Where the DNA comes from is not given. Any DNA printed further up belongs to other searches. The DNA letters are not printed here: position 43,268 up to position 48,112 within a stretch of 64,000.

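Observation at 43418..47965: Giant helicase-nuclease (Upf1-like SF1 helicase with ~800-aa coiled-coil insertion plus C-terminal DUF559/Vsr-like endonuclease) as the island's main cargo: candidate single-protein anti-phage defence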

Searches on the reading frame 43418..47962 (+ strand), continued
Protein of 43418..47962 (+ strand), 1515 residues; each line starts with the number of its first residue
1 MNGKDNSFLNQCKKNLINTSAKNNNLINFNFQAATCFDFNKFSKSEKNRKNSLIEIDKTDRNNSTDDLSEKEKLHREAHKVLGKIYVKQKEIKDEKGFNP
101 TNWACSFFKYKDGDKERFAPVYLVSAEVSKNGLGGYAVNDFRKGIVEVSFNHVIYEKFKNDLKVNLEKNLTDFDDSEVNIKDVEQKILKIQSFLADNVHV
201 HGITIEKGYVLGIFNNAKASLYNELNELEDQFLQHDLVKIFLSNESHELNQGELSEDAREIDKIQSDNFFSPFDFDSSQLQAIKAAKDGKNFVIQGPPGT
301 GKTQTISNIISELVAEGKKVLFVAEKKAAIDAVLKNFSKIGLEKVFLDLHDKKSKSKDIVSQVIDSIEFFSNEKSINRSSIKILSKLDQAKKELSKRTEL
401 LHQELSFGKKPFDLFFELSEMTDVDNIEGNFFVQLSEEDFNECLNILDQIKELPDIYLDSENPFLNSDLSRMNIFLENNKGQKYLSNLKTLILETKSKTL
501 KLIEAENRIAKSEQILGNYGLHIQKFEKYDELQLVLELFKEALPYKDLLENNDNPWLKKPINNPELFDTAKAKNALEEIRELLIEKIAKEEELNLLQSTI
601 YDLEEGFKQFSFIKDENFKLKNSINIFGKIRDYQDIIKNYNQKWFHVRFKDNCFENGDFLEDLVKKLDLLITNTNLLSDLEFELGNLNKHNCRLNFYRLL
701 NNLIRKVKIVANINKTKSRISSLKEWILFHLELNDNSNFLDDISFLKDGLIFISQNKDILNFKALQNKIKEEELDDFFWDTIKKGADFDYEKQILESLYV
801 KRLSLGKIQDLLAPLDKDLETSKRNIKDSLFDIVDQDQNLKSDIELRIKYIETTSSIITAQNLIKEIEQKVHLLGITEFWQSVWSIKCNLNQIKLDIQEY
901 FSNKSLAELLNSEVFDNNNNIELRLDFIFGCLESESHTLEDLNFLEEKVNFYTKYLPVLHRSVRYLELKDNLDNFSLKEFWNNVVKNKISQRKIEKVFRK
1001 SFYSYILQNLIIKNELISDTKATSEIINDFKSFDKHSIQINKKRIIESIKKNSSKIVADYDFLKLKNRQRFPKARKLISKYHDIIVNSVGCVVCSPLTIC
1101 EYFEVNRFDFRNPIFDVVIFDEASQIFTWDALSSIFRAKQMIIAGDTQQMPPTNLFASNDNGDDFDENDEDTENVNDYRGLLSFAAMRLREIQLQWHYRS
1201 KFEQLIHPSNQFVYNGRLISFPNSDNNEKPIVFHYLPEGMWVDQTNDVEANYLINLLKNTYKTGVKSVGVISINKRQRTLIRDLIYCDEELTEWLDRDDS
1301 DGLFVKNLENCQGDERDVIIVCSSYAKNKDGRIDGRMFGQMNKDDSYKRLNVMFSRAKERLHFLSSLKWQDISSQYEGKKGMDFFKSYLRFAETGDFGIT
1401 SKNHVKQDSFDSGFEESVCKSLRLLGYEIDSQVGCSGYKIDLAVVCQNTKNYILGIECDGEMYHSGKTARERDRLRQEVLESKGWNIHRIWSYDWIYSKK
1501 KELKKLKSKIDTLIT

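Call 31: find_encoding_contigs(protein=P0001, flank=10000, max_places=3)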
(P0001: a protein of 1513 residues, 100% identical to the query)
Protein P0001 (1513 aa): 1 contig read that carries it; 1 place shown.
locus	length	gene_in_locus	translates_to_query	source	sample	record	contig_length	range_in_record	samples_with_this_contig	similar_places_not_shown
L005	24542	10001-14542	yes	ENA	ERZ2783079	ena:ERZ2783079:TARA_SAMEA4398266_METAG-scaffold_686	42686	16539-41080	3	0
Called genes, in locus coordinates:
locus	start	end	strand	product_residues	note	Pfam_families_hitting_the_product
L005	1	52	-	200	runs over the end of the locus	-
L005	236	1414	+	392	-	PF14870:PSII_BNR (faint), PF02012:BNR (faint), PF15902:Sortilin-Vps10 (weak)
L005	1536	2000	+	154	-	PF08534:Redoxin, PF00578:AhpC-TSA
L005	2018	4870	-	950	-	PF00005:ABC_tran (faint), PF02463:SMC_N (faint), PF03193:RsgA_GTPase (faint), PF13191:AAA_16 (faint), PF13401:AAA_22 (faint), PF13555:AAA_29 (faint), PF17760:UvrA_inter, PF17755:UvrA_DNA-bind, +3 more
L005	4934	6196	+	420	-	PF00083:Sugar_tr, PF07690:MFS_1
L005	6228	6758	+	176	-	PF00436:SSB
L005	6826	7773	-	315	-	-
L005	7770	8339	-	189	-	-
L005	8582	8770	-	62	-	-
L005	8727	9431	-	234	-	PF04383:KilA-N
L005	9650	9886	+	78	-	-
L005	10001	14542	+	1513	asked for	PF00270:DEAD (weak), PF04851:ResIII, PF13086:AAA_11, PF13245:AAA_19 (weak), PF13604:AAA_30 (weak), PF13086:AAA_11, PF13087:AAA_12, PF18741:MTES_1575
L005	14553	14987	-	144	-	PF20901:Sf6_terminase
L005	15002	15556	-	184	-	-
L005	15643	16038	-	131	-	-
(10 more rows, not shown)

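Call 32: find_encoding_contigs(protein=P0004, flank=10000, max_places=3)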
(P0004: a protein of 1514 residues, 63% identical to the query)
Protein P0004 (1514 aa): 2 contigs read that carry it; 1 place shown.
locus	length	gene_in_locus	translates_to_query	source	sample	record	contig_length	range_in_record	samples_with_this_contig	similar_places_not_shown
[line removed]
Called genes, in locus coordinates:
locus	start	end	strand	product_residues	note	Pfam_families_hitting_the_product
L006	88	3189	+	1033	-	PF00873:ACR_tran, PF03176:MMPL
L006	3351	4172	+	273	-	PF03104:DNA_pol_B_exo1 (weak), PF10108:DNA_pol_B_exo2, PF13482:RNase_H_2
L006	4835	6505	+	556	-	PF00664:ABC_membrane, PF00005:ABC_tran, PF02463:SMC_N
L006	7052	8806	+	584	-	PF03485:Arg_tRNA_synt_N, PF00750:tRNA-synt_1d, PF01921:tRNA-synt_1f (faint), PF00749:tRNA-synt_1c (faint), PF01406:tRNA-synt_1e (faint), PF09334:tRNA-synt_1g (faint), PF00133:tRNA-synt_1 (weak), PF05746:DALR_1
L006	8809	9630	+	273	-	PF05036:SPOR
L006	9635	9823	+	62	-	-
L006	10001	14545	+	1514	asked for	PF13195:DUF4011 (weak), PF00270:DEAD (weak), PF04851:ResIII, PF13086:AAA_11, PF13245:AAA_19 (weak), PF13086:AAA_11, PF13087:AAA_12, PF18741:MTES_1575, +1 more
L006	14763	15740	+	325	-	PF01207:Dus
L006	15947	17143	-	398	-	PF14319:Zn_Tnp_IS91, PF04986:Y2_Tnp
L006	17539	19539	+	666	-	-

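Call 33: find_encoding_contigs(protein=P0014, flank=10000, max_places=3)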
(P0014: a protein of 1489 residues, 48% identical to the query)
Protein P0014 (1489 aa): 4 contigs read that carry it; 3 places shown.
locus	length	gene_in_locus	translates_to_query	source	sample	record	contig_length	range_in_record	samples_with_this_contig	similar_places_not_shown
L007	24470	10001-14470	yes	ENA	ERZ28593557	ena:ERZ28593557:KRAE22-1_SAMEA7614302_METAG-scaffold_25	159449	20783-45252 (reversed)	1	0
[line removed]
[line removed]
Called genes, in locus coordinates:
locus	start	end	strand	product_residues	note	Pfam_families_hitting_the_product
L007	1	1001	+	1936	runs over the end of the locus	PF04610:TrbL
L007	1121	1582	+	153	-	PF00572:Ribosomal_L13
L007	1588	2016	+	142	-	PF00380:Ribosomal_S9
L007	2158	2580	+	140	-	PF02502:LacAB_rpiB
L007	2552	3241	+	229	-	PF02390:Methyltransf_4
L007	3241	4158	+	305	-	PF01565:FAD_binding_4, PF02873:MurB_C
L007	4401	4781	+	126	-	PF04956:TrbC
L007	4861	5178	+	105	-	PF00830:Ribosomal_L28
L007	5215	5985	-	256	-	-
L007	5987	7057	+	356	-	PF00570:HRDC (faint), PF01612:DNA_pol_A_exo1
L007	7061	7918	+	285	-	PF00121:TIM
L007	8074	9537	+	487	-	PF00206:Lyase_1, PF10415:FumaraseC_C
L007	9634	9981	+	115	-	-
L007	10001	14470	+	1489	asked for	PF13195:DUF4011 (weak), PF00270:DEAD (weak), PF04851:ResIII, PF13086:AAA_11, PF13245:AAA_19 (weak), PF13604:AAA_30 (weak), PF13087:AAA_12, PF18741:MTES_1575, +2 more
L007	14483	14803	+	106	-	-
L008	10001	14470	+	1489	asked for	PF13195:DUF4011 (weak), PF00270:DEAD (weak), PF04851:ResIII, PF13086:AAA_11, PF13245:AAA_19 (weak), PF13604:AAA_30 (weak), PF13087:AAA_12, PF18741:MTES_1575, +2 more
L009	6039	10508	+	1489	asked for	PF13195:DUF4011 (weak), PF00270:DEAD (weak), PF04851:ResIII, PF13086:AAA_11, PF13245:AAA_19 (weak), PF13604:AAA_30 (weak), PF13087:AAA_12, PF18741:MTES_1575, +2 more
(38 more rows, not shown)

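Call 35: search_solved_structures(query=window:43418-47962:+, max_evalue=0.001)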
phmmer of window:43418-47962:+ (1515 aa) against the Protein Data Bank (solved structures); distinct sequences matched with E-value up to 0.001: 17.
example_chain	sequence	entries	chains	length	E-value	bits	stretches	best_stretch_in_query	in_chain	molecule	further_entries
4b3f_X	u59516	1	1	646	2e-10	42.3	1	268-339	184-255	DNA-BINDING PROTEIN SMUBP-2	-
4b3g_A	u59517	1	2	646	2e-10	42.3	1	268-339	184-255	DNA-BINDING PROTEIN SMUBP-2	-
5eaw_A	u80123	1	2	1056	1.1e-08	36.5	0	1097-1153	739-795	DNA replication ATP-dependent helicase/nuclease DNA2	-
5eax_A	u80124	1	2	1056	1.1e-08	36.5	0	1097-1153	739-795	DNA replication ATP-dependent helicase/nuclease DNA2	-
5ean_A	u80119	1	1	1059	1.1e-08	36.5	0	1097-1153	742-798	DNA replication ATP-dependent helicase/nuclease DNA2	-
8rd3_A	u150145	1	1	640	3e-07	31.8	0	275-354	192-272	ATP-dependent helicase NAM7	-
2xzl_A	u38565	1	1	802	6.9e-07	30.6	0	275-354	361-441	ATP-DEPENDENT HELICASE NAM7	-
9qdq_A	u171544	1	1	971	1.2e-06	29.7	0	274-354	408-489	ATP-dependent helicase NAM7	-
2xzo_A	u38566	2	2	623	2.6e-06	28.6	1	274-396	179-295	REGULATOR OF NONSENSE TRANSCRIPTS 1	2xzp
2gjk_A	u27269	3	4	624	2.7e-06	28.6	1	274-396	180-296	Regulator of nonsense transcripts 1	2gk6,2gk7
6ej5_A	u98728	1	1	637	2.8e-06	28.6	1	274-396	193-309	Regulator of nonsense transcripts 1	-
9qwn_A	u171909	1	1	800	3.9e-06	28.1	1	274-396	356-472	Isoform 2 of Regulator of nonsense transcripts 1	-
2wjv_A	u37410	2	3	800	4.4e-06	27.9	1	274-396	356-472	REGULATOR OF NONSENSE TRANSCRIPTS 1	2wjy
5mzn_A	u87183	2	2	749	1.6e-05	26.1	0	262-314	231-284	Helicase SEN1,Helicase SEN1 | Helicase SEN1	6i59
8ftm_A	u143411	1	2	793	5e-05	24.4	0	273-311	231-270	5'-3' RNA helicase-like protein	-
8ftk_A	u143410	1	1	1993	0.00043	21.3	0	273-311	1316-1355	5'-3' RNA helicase-like protein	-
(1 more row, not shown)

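Call 36: search_protein_families(library=phrogs, proteins=[window:43418-47962:+], max_evalue=0.001)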
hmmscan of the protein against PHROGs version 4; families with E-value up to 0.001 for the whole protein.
window:43418-47962:+ (1515 aa): 2 families
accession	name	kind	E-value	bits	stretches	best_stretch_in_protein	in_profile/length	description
phrog_25411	-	unknown function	4.7e-29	102.5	2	1112-1389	351-616/627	-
phrog_16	-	DNA, RNA and nucleotide metabolism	6.1e-08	32.3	1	219-350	222-343/986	DNA helicase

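Call 37: find_related_loci(query=window:43418-47962:+, collection=viral_contigs, flank=10000)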
Query window:43418-47962:+ (1515 aa) in viral_contigs; peptide patterns used: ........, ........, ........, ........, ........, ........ (x = any residue, [..] = any of these).
31 stretches matched a pattern; 1 encode a relative of the query (tblastn E <= 1e-3); 1 distinct loci.
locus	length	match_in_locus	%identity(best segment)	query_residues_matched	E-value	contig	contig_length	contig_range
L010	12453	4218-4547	26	279-373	1e-5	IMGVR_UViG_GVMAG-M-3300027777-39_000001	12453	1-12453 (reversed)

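Call 39: find_encoding_contigs(protein=P0003, flank=10000, max_places=3)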
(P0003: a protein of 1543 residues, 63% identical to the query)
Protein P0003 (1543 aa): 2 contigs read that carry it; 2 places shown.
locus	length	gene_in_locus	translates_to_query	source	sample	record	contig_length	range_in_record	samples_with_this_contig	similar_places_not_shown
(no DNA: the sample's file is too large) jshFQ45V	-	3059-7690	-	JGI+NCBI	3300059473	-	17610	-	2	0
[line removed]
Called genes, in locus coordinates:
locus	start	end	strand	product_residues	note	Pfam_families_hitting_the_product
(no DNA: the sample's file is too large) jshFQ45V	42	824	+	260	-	PF04028:DUF374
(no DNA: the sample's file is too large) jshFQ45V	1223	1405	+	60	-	-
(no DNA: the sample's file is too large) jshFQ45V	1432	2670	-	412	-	PF00342:PGI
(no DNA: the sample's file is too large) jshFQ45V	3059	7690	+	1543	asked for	PF13195:DUF4011 (weak), PF00270:DEAD (faint), PF04851:ResIII, PF13086:AAA_11, PF13245:AAA_19 (weak), PF13086:AAA_11, PF13087:AAA_12, PF18741:MTES_1575, +2 more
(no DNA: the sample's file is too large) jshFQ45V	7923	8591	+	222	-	PF01728:FtsJ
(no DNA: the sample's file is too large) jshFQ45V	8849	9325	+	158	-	PF03100:CcmE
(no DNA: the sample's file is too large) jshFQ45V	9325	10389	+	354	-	PF01479:S4 (weak), PF00849:PseudoU_synth_2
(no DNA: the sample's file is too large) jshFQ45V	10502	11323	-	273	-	PF03104:DNA_pol_B_exo1 (weak), PF13482:RNase_H_2 (faint), PF10108:DNA_pol_B_exo2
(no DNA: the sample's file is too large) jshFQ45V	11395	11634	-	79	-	PF00550:PP-binding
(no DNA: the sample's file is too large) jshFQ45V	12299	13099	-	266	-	PF01113:DapB_N, PF05173:DapB_C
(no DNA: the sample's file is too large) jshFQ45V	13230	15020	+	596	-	PF00664:ABC_membrane, PF02463:SMC_N, PF00005:ABC_tran, PF13304:AAA_21 (faint)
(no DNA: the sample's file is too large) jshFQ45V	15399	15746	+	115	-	PF00886:Ribosomal_S16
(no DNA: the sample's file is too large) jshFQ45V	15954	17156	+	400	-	PF00155:Aminotran_1_2, PF01053:Cys_Met_Meta_PP (weak)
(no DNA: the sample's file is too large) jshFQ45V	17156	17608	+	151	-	?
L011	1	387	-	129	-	?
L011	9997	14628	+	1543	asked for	PF13195:DUF4011 (weak), PF00270:DEAD (faint), PF04851:ResIII, PF13086:AAA_11, PF13245:AAA_19 (weak), PF13086:AAA_11, PF13087:AAA_12, PF18741:MTES_1575, +2 more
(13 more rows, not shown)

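Call 40: find_encoding_contigs(protein=P0005, flank=10000, max_places=3)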
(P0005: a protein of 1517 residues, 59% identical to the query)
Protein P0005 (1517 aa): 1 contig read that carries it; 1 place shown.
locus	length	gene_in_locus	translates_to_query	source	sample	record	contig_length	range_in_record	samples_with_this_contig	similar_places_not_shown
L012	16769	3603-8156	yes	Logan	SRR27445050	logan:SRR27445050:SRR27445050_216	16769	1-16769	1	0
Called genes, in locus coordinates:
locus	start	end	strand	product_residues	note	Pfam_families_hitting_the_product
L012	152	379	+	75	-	PF05930:Phage_AlpA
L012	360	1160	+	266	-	-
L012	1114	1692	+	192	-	-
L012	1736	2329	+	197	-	-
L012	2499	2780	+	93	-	-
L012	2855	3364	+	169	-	-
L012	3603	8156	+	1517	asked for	PF13195:DUF4011 (weak), PF00270:DEAD (weak), PF04851:ResIII (weak), PF13086:AAA_11, PF13245:AAA_19 (weak), PF13086:AAA_11, PF13087:AAA_12, PF18741:MTES_1575, +2 more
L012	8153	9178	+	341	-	PF28530:DUF8426, PF04471:Mrr_cat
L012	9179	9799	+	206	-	-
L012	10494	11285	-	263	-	-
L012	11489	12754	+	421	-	PF01053:Cys_Met_Meta_PP, PF00155:Aminotran_1_2, PF01041:DegT_DnrJ_EryC1, PF01212:Beta_elim_lyase (weak), PF00266:Aminotran_5, PF02347:GDC-P (weak)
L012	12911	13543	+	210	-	-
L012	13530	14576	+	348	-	PF00195:Chal_sti_synt_N, PF08392:FAE1_CUT1_RppA, PF02797:Chal_sti_synt_C, PF08541:ACP_syn_III_C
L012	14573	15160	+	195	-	PF02525:Flavodoxin_2, PF03358:FMN_red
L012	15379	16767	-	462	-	?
